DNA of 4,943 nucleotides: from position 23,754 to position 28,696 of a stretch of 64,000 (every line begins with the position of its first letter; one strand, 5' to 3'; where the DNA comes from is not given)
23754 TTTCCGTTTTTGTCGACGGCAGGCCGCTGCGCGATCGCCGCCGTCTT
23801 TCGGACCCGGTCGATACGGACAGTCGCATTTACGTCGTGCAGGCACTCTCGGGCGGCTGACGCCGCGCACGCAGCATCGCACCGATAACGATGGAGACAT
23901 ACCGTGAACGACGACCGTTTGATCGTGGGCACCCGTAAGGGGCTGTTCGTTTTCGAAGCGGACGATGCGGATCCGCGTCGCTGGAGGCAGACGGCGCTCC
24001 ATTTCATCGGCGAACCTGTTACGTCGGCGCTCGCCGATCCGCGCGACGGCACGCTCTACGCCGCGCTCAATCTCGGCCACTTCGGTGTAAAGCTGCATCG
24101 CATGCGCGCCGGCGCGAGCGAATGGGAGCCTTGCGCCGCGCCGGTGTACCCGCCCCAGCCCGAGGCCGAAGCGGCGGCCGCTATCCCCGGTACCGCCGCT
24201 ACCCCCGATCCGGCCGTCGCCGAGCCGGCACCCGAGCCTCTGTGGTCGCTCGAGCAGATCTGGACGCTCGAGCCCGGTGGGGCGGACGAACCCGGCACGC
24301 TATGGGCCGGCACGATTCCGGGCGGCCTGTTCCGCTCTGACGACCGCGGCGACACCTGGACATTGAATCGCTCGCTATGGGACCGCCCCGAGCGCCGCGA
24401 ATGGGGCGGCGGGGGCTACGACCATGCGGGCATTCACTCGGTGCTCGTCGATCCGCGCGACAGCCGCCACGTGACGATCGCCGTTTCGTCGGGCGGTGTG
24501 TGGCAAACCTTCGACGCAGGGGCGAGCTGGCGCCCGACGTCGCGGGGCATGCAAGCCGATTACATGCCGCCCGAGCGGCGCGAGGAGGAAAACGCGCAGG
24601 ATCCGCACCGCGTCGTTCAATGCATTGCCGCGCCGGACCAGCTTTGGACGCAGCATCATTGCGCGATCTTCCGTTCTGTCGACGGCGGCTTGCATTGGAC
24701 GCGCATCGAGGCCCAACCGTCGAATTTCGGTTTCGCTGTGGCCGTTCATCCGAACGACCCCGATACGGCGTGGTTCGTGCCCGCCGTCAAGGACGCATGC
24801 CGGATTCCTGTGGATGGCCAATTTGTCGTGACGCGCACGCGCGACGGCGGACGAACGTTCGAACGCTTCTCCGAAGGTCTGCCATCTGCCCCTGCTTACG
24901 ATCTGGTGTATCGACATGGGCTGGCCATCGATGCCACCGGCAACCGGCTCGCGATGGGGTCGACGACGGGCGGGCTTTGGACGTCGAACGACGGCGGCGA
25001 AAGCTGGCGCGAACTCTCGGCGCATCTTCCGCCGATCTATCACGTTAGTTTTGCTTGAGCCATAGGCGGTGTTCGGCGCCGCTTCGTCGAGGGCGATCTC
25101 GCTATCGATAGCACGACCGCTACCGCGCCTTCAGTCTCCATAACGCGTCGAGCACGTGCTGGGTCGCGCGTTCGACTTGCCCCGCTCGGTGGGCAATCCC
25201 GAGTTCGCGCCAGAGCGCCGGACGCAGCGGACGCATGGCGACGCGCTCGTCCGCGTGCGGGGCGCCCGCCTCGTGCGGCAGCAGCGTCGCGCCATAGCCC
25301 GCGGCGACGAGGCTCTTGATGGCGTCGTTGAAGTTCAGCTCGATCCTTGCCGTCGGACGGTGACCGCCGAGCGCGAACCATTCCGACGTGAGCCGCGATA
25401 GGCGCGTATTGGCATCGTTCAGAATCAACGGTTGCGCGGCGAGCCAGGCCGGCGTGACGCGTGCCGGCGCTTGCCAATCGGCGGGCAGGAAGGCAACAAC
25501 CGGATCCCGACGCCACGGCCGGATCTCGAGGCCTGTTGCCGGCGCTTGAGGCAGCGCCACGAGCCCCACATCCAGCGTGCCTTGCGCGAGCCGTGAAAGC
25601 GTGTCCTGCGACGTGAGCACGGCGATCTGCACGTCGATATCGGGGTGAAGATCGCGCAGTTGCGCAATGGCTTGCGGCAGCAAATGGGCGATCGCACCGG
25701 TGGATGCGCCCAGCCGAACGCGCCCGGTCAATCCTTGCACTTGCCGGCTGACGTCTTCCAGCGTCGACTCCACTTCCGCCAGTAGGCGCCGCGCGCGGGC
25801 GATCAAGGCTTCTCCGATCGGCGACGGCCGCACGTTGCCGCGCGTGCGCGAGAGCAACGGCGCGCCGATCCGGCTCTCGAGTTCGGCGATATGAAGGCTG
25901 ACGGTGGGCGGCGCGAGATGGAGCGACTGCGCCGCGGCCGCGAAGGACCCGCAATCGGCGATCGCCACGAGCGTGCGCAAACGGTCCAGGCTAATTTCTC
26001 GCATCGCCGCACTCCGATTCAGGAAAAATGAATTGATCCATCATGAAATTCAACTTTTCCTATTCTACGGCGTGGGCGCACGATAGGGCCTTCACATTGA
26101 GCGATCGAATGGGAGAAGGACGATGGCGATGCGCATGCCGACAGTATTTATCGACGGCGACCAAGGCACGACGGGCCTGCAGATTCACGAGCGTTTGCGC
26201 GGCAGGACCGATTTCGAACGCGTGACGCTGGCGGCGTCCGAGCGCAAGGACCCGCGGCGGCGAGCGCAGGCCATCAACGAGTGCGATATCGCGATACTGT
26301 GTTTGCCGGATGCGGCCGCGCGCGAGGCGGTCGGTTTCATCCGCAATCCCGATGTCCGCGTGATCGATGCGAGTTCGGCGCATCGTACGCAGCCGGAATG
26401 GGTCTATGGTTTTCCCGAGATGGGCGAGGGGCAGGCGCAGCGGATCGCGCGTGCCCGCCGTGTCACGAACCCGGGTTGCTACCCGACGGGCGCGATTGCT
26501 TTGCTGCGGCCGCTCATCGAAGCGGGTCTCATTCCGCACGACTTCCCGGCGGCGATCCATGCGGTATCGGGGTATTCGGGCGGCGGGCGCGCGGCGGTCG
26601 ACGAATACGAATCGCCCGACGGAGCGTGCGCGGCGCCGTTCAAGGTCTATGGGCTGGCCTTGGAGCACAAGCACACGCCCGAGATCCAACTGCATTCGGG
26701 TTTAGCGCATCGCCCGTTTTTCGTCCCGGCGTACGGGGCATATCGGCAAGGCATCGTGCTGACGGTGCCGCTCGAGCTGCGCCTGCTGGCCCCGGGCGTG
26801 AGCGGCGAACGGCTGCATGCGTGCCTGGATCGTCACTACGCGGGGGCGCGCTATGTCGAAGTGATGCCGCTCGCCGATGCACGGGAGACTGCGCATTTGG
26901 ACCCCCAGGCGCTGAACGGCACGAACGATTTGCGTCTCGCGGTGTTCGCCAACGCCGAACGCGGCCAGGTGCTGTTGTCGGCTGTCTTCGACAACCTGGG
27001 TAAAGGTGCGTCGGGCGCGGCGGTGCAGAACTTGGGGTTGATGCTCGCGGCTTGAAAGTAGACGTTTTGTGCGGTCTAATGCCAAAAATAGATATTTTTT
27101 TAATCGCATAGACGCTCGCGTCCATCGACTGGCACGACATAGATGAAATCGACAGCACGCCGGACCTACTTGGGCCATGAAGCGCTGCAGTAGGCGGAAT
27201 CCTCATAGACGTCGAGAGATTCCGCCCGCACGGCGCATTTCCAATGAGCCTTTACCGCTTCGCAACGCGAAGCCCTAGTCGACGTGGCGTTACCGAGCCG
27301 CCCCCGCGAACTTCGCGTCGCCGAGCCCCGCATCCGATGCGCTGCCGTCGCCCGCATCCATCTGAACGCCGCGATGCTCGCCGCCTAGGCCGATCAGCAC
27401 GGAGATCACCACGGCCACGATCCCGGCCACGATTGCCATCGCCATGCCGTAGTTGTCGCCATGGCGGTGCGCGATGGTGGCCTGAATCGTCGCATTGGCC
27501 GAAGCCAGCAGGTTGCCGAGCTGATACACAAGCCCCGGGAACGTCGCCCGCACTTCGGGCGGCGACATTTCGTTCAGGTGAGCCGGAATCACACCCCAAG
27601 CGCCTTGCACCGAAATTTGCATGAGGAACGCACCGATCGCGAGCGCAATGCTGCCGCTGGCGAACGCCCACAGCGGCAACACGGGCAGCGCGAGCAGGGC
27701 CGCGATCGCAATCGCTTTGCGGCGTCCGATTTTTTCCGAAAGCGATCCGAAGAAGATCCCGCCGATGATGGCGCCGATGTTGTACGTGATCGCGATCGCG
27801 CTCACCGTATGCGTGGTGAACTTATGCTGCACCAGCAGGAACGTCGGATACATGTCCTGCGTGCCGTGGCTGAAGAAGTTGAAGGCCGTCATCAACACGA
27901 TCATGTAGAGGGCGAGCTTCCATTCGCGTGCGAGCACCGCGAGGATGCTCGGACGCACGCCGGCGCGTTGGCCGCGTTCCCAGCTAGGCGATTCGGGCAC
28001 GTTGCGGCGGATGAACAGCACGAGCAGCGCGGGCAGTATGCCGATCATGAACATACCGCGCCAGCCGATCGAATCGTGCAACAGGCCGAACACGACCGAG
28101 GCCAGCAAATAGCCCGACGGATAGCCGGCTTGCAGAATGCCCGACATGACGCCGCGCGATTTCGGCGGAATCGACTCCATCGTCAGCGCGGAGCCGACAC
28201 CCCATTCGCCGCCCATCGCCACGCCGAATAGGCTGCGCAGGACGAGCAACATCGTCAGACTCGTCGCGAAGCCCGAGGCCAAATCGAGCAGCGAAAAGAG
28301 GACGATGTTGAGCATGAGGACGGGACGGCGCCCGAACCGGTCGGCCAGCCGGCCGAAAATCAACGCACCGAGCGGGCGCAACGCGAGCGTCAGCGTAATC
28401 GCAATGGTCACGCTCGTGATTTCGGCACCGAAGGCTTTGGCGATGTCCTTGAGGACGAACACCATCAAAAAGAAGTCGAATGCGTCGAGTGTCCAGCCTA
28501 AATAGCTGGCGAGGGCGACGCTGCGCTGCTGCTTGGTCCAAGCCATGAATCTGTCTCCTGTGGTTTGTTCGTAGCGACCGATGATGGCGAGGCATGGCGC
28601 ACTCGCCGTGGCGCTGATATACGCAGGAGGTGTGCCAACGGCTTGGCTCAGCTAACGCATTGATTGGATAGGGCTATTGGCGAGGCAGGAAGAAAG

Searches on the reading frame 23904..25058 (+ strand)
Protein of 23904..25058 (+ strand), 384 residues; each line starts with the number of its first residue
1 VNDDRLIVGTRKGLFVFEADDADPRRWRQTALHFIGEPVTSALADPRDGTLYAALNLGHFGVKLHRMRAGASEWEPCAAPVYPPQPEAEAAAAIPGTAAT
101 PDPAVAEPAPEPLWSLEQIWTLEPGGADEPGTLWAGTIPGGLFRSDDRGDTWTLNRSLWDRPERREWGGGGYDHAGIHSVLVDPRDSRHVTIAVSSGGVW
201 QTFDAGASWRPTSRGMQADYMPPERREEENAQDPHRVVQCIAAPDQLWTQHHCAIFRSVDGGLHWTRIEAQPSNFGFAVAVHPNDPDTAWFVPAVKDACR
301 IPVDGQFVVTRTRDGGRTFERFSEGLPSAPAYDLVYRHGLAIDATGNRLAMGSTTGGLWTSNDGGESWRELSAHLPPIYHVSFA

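Call 17: search_protein_families(library=pfam, proteins=[window:23904-25058:+])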
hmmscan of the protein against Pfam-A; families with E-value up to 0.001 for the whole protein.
window:23904-25058:+ (384 aa): 2 families
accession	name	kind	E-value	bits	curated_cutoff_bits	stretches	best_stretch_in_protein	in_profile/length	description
PF15902.12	Sortilin-Vps10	-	1.4e-10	41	33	2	255-374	3-115/446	Sortilin, neurotensin receptor 3,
PF02012.26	BNR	-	1.8e-06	27.5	27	0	143-153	1-11/12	BNR/Asp-box repeat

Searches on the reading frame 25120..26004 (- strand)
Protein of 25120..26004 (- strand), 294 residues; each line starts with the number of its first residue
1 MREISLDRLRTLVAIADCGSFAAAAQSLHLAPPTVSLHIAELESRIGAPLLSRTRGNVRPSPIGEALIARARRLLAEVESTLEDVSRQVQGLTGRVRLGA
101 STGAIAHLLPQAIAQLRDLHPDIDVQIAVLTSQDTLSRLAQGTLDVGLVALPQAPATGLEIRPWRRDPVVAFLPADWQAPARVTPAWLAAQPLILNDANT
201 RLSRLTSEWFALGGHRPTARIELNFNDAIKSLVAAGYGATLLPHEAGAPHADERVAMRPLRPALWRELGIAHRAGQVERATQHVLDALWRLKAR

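Call 17: search_protein_families(library=pfam, proteins=[window:25120-26004:-])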
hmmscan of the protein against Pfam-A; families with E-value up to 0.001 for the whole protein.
window:25120-26004:- (294 aa): 2 families
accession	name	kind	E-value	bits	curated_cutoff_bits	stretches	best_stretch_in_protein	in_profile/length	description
PF03466.25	LysR_substrate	-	2.2e-40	138.7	28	1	90-288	2-204/209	LysR substrate binding domain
PF00126.33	HTH_1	-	4.2e-20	71.9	26.6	1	6-65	1-60/60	Bacterial regulatory helix-turn-helix protein, lysR family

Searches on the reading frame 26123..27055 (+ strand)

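Call 17: search_protein_families(library=pfam, proteins=[window:26123-27055:+])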
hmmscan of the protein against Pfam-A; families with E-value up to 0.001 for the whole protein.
window:26123-27055:+ (310 aa): 2 families
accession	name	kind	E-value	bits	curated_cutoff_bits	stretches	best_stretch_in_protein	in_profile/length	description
PF22698.1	Semialdhyde_dhC_1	-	3.3e-32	112.1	27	1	119-291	1-165/165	Semialdehyde dehydrogenase, dimerisation domain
PF01118.30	Semialdhyde_dh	-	1.9e-13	51.3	26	1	15-101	9-114/121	Semialdehyde dehydrogenase, NAD binding domain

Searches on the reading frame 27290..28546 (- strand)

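Call 17: search_protein_families(library=pfam, proteins=[window:27290-28546:-])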
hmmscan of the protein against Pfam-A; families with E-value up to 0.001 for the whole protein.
window:27290-28546:- (418 aa): 4 families
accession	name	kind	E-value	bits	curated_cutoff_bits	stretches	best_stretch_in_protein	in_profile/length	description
PF07690.21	MFS_1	-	9e-50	170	33.4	2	20-347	7-342/347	Major Facilitator Superfamily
PF00083.30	Sugar_tr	-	4.1e-34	118.7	22.3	2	47-190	49-198/452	Sugar (and other) transporter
PF12832.13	MFS_1_like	-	1.5e-05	24.7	25.2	1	45-343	35-345/373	MFS_1 like family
PF06609.19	TRI12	-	0.00086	18.3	23.2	1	50-171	84-204/599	Fungal trichothecene efflux pump (TRI12)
